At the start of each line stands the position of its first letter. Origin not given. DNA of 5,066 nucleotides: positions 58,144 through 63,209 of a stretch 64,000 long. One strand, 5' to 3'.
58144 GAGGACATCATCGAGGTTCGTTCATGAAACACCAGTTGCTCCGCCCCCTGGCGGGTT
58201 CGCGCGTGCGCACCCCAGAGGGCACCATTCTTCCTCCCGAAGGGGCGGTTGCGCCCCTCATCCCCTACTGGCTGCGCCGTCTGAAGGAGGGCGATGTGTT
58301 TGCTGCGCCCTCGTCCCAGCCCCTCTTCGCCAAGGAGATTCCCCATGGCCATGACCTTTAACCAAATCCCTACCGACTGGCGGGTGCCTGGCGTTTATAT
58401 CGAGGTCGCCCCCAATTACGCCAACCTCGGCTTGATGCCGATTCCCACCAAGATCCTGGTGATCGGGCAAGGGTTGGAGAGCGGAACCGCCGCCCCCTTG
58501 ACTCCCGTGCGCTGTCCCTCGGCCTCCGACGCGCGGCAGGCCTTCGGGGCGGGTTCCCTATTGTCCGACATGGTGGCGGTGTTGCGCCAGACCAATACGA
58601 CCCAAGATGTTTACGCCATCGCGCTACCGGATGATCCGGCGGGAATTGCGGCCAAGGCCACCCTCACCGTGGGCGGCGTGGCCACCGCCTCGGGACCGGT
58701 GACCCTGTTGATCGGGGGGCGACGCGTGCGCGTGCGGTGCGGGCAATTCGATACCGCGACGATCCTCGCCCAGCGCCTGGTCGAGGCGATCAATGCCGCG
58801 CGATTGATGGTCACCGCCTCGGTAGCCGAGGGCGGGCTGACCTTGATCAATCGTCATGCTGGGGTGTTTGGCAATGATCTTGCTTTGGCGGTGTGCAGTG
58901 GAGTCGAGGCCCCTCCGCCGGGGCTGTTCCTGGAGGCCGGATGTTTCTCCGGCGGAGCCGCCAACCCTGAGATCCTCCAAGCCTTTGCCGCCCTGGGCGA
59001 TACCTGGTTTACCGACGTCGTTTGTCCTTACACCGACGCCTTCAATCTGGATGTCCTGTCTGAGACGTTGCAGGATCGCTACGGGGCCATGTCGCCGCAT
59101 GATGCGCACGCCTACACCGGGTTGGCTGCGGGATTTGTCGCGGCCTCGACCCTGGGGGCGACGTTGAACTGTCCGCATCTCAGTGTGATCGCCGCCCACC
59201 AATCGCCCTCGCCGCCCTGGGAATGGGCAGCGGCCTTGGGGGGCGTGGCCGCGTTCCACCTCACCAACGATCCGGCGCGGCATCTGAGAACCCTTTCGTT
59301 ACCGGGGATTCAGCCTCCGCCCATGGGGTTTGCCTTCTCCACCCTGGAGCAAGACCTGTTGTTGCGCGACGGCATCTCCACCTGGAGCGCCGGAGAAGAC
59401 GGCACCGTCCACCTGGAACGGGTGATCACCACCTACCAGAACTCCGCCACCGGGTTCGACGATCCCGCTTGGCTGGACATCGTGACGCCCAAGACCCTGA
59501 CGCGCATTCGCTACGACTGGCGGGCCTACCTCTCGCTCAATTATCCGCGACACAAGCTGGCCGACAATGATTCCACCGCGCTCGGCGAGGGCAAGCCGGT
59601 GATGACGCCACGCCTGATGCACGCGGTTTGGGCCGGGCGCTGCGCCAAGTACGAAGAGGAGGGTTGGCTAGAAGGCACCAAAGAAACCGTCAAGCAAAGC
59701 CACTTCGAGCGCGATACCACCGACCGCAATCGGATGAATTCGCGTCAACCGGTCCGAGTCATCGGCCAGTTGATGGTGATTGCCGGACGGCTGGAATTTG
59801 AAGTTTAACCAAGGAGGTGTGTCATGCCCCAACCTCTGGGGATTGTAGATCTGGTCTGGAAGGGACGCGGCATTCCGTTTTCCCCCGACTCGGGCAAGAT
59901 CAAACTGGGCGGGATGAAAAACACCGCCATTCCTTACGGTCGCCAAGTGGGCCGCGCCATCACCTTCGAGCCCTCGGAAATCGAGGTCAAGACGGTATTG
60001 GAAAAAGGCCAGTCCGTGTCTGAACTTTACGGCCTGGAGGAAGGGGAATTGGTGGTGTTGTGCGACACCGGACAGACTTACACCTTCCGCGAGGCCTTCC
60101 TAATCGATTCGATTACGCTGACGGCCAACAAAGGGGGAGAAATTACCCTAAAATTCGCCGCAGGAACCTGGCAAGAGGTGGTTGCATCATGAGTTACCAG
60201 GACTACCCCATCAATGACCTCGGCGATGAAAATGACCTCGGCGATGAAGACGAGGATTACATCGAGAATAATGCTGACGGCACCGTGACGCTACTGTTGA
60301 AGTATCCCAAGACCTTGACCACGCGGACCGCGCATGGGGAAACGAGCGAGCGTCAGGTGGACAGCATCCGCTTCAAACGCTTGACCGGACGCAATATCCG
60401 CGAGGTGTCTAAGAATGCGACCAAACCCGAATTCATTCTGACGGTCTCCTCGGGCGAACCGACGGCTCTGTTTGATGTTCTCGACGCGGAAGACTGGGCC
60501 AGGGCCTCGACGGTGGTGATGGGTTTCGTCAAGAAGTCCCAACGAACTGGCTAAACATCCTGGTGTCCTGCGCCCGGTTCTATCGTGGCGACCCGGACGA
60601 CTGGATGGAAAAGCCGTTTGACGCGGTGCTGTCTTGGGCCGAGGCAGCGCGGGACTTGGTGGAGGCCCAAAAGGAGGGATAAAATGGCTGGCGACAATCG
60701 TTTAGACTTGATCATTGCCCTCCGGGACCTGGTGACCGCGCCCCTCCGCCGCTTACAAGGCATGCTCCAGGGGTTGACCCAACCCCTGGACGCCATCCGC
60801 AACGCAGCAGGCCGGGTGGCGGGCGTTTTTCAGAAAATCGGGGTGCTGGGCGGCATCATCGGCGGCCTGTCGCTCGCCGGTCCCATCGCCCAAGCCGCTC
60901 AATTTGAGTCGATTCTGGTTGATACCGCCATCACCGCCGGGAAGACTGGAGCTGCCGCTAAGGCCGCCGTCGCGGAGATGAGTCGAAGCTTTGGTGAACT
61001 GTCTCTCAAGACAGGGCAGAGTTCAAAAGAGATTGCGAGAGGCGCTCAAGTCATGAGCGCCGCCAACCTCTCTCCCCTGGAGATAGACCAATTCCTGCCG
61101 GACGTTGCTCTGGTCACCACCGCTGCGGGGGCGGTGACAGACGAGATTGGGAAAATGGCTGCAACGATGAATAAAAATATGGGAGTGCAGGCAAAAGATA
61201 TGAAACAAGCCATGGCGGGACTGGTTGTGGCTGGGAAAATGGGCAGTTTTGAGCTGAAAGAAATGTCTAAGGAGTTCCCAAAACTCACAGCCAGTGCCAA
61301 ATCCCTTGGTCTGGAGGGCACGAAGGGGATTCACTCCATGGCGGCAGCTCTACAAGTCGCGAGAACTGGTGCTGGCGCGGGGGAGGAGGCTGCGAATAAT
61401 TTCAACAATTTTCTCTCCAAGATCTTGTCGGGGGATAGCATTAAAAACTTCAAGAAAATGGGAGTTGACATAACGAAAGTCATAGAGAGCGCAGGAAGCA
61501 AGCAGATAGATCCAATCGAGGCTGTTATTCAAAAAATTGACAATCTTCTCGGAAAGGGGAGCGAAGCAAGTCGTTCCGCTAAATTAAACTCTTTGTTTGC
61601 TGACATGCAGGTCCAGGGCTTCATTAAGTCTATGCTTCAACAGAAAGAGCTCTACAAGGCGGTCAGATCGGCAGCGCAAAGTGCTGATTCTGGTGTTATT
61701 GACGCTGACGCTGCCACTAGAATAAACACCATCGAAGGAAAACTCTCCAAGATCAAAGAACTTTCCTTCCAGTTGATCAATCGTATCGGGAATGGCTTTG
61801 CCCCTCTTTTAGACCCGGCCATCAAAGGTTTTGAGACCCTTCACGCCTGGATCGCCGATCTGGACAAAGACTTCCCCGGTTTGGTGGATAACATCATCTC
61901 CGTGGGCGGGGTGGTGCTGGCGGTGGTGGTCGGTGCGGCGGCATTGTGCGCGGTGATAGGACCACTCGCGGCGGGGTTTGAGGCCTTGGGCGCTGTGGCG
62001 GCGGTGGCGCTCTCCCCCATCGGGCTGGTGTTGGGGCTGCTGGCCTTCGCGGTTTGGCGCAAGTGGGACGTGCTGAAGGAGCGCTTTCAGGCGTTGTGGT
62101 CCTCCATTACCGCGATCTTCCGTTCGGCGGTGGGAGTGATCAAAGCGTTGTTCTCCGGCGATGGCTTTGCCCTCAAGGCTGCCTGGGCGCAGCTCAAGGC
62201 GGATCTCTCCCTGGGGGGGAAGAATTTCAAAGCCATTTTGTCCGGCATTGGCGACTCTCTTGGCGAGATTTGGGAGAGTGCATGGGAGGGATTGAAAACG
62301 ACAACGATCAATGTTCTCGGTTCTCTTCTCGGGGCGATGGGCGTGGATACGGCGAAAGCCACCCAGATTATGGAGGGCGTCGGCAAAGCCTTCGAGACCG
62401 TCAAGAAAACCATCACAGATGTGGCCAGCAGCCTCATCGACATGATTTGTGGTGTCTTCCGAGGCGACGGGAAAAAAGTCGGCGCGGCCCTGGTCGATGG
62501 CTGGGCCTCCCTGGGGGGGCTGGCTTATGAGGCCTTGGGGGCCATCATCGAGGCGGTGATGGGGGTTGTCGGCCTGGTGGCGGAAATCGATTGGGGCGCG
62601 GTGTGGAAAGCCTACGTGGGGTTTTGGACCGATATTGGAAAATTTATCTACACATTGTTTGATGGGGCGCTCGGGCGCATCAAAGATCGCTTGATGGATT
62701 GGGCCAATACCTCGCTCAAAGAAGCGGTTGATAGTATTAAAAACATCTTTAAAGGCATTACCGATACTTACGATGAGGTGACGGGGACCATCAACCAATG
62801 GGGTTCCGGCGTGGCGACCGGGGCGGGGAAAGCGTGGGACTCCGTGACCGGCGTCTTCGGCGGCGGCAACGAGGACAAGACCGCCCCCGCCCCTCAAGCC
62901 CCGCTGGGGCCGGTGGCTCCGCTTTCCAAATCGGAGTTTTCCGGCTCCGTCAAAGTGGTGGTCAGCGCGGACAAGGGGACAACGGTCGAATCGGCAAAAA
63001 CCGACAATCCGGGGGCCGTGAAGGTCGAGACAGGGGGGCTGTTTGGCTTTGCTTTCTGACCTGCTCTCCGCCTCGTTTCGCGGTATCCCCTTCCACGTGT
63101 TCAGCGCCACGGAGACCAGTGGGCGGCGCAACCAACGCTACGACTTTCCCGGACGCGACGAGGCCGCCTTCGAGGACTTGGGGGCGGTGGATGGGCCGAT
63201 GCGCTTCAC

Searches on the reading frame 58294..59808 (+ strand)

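Call 49: search_protein_families(library=pfam, proteins=[window:58294-59808:+], max_evalue=0.001)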
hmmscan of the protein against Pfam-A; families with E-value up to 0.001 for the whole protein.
window:58294-59808:+ (504 aa): 2 families
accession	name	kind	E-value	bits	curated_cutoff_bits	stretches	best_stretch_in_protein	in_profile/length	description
PF04984.19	Phage_sheath_1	-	1.1e-11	45.3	31.4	1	220-380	1-168/168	Phage tail sheath protein subtilisin-like domain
PF17482.7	Phage_sheath_1C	-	5.7e-05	23.6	26.9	1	389-502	2-103/104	Phage tail sheath C-terminal domain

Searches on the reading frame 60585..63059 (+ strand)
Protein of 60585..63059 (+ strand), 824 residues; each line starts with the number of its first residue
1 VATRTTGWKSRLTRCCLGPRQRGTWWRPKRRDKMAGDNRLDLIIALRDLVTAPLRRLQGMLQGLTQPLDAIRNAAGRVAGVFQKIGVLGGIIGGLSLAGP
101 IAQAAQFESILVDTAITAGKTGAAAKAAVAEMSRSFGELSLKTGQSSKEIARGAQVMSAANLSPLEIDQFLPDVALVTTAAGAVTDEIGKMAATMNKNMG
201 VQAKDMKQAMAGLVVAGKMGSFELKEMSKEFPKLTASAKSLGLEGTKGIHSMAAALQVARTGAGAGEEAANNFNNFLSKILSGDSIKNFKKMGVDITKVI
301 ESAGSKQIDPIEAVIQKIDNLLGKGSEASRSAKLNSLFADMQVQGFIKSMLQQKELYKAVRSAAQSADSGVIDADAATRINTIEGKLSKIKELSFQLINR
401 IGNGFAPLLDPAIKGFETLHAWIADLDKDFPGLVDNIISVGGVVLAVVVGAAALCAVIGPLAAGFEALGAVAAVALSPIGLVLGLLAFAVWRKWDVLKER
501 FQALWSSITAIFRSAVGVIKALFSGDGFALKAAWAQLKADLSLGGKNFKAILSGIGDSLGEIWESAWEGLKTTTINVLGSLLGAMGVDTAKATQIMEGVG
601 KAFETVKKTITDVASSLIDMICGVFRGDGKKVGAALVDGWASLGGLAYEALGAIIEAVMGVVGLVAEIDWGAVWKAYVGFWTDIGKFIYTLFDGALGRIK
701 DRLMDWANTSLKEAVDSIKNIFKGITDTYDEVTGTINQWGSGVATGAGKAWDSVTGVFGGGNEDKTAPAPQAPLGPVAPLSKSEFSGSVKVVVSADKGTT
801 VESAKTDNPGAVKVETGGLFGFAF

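Call 49: search_protein_families(library=pfam, proteins=[window:60585-63059:+], max_evalue=0.001)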
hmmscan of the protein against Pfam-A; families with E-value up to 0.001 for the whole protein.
window:60585-63059:+ (824 aa): 1 family
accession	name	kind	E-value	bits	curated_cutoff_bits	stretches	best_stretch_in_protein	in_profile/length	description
PF10145.14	PhageMin_Tail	-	1.8e-24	87.2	33.2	1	138-338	6-200/201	Phage-related minor tail protein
